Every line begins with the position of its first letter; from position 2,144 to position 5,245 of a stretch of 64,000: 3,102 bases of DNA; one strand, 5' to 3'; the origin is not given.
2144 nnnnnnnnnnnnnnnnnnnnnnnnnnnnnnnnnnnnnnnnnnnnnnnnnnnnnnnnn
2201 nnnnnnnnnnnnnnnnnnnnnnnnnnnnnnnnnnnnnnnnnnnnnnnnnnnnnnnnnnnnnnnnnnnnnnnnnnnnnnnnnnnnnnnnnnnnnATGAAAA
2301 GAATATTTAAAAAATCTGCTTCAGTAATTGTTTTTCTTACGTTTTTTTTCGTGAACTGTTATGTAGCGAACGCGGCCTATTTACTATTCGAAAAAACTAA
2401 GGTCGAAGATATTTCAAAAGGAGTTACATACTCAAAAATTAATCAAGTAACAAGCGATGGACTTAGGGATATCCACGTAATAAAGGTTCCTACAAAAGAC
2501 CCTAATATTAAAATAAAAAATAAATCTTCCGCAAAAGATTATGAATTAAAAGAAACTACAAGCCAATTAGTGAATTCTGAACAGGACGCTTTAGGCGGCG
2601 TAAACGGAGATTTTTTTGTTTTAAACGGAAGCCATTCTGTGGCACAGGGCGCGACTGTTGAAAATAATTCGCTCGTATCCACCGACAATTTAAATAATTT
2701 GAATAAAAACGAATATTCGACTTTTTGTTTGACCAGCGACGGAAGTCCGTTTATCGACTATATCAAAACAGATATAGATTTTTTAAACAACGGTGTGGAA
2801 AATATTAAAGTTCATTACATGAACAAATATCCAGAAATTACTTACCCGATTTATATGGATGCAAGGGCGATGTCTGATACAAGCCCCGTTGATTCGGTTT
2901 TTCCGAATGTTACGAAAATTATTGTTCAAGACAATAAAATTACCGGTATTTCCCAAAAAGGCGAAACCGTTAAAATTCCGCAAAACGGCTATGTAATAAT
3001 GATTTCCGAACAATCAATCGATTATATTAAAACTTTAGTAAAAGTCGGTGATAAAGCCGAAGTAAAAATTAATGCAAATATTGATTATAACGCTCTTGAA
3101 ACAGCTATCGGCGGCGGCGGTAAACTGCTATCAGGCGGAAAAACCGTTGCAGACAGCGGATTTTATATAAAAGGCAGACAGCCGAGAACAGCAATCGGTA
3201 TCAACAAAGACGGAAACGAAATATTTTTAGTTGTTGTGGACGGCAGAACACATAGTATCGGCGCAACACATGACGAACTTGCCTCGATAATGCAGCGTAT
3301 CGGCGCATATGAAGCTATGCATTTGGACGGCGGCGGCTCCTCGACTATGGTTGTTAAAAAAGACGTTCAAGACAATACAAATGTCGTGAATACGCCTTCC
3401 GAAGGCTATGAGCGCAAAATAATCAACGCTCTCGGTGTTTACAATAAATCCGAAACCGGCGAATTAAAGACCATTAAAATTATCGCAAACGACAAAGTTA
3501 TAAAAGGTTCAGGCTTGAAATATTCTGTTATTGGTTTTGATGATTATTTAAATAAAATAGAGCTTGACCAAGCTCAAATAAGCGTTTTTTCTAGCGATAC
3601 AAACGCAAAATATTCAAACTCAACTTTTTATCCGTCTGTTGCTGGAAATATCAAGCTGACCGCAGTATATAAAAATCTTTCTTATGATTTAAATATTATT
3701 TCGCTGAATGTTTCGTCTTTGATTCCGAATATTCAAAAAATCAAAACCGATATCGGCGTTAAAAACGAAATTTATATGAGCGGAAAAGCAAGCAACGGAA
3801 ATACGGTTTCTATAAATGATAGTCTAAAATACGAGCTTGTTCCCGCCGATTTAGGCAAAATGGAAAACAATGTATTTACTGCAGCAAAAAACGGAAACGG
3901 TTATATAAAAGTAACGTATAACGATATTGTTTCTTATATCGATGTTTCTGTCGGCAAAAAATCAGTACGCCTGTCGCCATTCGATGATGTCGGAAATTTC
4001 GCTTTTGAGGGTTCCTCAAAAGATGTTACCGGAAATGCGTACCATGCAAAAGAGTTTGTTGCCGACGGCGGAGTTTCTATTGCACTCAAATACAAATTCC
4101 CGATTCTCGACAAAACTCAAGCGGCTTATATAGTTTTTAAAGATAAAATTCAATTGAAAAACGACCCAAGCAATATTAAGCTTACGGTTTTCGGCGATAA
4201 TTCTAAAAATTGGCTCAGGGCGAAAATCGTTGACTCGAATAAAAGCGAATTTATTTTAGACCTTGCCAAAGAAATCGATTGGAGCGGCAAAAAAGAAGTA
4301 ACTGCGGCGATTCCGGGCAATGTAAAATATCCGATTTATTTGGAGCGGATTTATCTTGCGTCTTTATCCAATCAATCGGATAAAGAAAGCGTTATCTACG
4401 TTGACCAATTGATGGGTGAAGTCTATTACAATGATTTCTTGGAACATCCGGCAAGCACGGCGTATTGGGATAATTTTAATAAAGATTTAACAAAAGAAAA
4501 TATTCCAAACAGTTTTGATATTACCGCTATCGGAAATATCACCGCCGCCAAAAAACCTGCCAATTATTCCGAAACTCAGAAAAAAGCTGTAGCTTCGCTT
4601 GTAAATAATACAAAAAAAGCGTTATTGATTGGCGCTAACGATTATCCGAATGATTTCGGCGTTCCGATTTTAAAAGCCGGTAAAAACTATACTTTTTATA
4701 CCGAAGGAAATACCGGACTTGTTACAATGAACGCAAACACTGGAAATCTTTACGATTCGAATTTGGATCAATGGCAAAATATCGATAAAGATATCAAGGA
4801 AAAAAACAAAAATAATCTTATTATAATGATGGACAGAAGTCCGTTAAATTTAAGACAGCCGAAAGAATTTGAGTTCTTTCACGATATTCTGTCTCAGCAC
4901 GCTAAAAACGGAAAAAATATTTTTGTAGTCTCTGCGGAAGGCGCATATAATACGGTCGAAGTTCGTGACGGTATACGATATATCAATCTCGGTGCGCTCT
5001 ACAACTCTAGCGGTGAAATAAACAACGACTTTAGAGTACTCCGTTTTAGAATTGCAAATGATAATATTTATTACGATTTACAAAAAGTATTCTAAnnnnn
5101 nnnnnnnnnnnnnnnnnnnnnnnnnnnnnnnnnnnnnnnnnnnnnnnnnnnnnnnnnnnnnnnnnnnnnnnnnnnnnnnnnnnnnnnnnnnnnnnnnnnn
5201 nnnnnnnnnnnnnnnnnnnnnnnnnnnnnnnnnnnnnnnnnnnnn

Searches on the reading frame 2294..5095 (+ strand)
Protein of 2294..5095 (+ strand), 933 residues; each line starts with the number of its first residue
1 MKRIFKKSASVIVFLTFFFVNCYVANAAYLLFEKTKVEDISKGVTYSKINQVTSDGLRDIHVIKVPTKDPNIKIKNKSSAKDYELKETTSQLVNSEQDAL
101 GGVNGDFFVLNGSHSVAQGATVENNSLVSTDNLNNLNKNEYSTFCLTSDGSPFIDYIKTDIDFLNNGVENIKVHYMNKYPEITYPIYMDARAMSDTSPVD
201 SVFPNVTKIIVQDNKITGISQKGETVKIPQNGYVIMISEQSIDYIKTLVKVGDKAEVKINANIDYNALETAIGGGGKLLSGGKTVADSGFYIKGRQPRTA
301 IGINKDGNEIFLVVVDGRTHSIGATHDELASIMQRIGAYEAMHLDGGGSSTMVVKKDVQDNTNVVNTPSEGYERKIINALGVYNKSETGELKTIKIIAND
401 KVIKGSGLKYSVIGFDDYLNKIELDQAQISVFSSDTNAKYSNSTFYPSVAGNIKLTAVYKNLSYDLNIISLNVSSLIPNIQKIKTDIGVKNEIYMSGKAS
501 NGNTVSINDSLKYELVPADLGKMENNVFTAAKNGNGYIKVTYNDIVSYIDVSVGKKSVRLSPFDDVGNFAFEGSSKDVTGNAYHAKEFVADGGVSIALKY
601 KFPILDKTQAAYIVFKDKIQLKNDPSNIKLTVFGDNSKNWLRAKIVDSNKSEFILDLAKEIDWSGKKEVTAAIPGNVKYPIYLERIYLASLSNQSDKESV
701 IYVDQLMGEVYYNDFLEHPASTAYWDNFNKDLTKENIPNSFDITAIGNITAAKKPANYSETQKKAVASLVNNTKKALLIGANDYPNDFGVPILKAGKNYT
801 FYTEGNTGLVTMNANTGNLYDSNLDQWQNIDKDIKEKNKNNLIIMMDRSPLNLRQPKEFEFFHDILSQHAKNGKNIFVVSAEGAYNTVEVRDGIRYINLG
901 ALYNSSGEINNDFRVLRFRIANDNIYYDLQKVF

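Call 29: search_protein_families(library=pfam, proteins=[window:2294-5095:+], max_evalue=0.00001)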
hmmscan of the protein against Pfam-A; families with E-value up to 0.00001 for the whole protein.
window:2294-5095:+ (933 aa): 1 family
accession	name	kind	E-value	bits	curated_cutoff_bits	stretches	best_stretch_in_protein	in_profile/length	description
PF09992.14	NAGPA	-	1.7e-34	119.9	25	1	209-383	5-169/169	Phosphodiester glycosidase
